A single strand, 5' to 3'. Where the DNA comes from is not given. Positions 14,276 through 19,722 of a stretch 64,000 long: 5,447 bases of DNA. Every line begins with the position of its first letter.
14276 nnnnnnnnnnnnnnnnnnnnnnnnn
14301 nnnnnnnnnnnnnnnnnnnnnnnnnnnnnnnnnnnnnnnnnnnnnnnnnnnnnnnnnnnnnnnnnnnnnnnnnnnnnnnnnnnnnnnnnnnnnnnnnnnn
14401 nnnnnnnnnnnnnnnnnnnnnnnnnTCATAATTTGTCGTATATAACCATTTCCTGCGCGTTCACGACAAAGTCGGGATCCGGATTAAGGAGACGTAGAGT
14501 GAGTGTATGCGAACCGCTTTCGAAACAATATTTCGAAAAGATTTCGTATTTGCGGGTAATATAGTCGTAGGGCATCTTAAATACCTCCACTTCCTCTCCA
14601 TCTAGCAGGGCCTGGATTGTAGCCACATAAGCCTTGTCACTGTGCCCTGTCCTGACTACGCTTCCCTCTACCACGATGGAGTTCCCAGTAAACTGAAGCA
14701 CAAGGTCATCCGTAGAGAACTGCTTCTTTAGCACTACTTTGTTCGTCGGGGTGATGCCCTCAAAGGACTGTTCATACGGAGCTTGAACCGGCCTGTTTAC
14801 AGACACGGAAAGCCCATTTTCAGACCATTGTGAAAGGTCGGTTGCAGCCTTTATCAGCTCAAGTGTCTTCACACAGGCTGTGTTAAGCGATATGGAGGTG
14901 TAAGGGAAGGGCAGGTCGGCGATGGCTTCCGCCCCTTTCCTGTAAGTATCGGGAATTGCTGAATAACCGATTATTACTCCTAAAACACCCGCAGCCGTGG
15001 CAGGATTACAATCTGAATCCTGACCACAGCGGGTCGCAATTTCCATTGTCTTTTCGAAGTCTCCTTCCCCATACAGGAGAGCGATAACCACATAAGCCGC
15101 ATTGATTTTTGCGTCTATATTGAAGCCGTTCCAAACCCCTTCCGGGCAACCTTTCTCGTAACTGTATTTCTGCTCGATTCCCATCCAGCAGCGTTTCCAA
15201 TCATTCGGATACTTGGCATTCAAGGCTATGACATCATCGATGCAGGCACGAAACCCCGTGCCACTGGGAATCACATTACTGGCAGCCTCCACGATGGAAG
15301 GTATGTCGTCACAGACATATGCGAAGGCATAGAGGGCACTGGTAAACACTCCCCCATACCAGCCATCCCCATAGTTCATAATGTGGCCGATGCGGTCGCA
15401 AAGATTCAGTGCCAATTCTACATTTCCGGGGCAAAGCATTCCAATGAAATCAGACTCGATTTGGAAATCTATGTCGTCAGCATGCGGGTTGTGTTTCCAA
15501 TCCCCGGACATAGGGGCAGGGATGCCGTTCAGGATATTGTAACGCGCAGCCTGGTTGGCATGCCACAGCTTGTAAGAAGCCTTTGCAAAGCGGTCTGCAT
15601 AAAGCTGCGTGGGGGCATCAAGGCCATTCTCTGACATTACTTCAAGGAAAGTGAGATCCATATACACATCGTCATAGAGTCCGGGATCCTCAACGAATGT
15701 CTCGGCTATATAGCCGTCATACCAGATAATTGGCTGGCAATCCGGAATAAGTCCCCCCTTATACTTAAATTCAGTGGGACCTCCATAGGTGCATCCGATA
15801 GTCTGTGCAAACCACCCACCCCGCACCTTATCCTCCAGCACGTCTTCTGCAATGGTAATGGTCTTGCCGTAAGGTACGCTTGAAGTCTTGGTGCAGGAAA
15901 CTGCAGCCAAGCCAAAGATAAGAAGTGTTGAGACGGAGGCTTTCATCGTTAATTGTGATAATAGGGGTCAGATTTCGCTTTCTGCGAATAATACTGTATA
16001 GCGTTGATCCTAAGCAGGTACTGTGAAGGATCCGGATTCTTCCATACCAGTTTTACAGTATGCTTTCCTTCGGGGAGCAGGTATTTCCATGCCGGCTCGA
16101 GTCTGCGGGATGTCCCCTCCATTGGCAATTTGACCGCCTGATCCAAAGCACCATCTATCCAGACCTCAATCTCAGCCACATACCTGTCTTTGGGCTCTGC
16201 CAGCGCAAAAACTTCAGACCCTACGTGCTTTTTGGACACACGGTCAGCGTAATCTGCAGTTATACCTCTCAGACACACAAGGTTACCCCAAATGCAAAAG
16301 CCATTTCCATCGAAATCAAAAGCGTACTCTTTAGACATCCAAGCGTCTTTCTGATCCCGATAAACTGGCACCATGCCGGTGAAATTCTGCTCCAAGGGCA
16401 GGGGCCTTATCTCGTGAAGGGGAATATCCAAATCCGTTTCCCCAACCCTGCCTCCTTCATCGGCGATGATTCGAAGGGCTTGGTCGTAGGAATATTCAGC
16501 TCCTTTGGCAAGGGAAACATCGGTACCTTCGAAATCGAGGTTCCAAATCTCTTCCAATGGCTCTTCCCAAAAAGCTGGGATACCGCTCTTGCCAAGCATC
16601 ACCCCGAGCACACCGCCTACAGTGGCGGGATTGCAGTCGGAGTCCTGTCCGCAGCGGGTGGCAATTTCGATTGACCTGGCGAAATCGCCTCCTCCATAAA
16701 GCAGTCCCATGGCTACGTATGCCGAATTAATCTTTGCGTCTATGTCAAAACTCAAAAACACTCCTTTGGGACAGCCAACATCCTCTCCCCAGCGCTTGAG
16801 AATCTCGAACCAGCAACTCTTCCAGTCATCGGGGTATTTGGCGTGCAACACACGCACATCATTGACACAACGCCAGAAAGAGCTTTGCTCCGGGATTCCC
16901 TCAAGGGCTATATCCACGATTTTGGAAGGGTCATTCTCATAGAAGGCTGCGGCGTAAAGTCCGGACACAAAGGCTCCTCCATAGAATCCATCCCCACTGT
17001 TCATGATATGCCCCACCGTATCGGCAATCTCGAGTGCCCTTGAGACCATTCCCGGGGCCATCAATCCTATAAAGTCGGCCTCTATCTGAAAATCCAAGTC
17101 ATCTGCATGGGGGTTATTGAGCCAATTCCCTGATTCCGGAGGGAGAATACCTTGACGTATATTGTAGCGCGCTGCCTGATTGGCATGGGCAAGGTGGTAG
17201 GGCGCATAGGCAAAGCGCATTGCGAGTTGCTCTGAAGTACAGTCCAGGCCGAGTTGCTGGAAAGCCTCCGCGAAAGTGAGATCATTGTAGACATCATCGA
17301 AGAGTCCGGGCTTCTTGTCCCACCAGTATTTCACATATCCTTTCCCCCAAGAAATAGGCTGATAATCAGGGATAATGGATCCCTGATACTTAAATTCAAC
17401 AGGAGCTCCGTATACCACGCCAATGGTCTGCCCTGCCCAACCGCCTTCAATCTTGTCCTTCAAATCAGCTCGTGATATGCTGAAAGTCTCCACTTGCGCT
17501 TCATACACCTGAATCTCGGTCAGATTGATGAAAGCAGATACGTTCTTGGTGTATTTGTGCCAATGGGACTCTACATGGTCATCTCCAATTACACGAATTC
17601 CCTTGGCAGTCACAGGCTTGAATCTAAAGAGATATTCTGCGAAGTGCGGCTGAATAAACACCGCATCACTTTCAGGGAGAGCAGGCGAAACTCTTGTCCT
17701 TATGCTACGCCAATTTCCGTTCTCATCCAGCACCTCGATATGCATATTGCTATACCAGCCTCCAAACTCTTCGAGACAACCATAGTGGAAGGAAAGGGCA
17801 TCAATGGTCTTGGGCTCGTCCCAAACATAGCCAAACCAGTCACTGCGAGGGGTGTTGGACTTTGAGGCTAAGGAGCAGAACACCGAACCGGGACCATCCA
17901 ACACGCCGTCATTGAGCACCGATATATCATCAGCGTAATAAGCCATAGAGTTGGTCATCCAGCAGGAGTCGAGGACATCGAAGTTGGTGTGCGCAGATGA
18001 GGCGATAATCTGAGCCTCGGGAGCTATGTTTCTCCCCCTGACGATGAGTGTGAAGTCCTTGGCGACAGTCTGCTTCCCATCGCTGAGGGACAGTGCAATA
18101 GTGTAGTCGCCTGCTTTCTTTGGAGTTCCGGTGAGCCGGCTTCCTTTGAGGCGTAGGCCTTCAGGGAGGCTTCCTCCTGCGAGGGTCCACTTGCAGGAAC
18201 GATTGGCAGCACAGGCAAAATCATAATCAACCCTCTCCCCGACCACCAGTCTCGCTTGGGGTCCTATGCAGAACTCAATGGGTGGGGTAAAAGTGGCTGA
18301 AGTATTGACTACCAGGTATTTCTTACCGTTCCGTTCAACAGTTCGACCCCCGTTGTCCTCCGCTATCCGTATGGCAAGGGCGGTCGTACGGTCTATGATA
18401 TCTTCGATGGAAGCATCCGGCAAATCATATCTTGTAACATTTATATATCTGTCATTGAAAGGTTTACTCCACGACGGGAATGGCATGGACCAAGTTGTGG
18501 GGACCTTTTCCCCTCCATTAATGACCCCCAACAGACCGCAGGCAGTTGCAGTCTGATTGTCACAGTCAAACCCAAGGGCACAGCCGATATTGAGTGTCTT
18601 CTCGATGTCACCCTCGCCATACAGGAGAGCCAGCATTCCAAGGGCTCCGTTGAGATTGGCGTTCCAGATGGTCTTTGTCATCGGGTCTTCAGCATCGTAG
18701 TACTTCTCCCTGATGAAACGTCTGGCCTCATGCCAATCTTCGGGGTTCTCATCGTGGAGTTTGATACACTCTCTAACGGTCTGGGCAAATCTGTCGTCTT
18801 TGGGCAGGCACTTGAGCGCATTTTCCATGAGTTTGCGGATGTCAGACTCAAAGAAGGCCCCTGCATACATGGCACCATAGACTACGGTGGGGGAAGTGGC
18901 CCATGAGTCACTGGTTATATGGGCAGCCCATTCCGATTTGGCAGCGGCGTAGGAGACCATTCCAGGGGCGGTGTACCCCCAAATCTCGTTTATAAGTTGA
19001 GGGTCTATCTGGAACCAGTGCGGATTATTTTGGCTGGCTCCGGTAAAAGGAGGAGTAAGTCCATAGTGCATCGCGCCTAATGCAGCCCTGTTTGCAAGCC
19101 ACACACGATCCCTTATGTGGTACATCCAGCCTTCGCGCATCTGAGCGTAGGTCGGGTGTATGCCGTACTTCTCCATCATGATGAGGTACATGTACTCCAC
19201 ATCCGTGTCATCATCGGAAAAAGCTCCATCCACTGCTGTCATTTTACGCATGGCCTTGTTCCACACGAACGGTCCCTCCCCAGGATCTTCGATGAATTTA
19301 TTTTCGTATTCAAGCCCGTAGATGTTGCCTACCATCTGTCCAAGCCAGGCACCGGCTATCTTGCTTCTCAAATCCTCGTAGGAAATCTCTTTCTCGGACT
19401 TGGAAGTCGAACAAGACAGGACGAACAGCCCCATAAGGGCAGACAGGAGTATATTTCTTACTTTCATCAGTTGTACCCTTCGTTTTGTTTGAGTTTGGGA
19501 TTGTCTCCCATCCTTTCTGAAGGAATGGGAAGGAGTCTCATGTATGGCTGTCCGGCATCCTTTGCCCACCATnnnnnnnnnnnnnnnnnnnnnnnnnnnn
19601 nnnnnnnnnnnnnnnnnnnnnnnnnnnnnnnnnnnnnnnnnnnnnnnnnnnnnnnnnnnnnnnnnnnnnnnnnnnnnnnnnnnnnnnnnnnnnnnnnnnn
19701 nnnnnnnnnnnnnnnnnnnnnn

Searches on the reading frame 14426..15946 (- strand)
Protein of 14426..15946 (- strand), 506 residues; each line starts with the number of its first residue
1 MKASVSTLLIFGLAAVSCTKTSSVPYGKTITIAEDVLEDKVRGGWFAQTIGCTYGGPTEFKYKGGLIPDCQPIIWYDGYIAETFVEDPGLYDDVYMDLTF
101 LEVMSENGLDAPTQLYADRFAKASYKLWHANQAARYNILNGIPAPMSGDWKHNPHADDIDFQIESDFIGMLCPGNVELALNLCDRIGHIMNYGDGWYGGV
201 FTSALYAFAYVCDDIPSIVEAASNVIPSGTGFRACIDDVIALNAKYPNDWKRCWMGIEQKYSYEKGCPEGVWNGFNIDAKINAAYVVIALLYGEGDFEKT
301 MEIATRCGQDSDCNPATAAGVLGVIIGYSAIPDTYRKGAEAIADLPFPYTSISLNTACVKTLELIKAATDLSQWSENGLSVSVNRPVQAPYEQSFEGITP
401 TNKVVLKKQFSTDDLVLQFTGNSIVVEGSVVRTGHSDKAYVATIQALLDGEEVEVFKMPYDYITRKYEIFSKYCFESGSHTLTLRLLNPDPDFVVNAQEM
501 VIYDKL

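Call 62: search_protein_families(library=pfam, proteins=[window:14426-15946:-])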
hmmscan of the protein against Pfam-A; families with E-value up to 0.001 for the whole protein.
window:14426-15946:- (506 aa): 1 family
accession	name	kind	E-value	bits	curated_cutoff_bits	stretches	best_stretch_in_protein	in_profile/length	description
PF03747.19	ADP_ribosyl_GH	-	7.2e-39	134.6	26.2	1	43-333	1-286/287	ADP-ribosylglycohydrolase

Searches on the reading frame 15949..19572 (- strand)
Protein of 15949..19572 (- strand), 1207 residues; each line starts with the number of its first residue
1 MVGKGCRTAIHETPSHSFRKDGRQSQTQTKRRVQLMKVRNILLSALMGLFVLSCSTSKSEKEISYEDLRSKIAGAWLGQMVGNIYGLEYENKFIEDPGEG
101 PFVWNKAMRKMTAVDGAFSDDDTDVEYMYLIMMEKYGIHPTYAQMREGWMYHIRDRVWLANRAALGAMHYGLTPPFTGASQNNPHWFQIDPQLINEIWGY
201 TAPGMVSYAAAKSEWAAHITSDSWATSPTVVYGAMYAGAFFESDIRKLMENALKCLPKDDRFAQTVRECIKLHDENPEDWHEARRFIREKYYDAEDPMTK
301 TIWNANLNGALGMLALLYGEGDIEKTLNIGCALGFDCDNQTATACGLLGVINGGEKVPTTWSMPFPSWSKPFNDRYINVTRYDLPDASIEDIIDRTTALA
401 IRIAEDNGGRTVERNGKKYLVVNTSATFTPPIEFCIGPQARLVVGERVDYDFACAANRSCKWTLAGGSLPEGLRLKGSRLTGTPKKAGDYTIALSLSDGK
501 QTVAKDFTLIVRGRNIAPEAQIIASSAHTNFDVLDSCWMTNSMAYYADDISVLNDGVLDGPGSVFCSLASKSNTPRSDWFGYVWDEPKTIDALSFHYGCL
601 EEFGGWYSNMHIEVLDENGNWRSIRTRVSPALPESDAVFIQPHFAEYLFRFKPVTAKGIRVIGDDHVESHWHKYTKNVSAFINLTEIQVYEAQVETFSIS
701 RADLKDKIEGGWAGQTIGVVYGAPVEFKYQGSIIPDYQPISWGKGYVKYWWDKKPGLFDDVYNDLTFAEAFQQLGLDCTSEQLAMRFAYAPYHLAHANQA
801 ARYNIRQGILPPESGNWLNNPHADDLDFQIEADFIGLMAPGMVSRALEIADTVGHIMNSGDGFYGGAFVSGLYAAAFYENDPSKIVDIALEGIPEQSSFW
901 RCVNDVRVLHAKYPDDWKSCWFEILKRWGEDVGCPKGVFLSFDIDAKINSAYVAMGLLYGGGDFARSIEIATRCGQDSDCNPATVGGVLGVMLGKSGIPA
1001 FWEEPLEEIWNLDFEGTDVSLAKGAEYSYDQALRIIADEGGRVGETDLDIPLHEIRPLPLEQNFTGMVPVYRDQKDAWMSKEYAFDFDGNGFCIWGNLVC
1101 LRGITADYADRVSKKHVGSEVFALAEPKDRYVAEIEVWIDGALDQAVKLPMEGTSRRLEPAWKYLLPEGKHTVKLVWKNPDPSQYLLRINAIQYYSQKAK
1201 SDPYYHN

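Call 62: search_protein_families(library=pfam, proteins=[window:15949-19572:-])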
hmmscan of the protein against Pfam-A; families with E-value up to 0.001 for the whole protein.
window:15949-19572:- (1207 aa): 2 families
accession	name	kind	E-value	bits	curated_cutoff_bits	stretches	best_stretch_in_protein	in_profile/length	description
PF03747.19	ADP_ribosyl_GH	-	1.7e-62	212.1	26.2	2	710-1000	1-286/287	ADP-ribosylglycohydrolase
PF05345.18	He_PIG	-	4.4e-05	24.3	24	1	459-511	36-95/96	Putative Ig domain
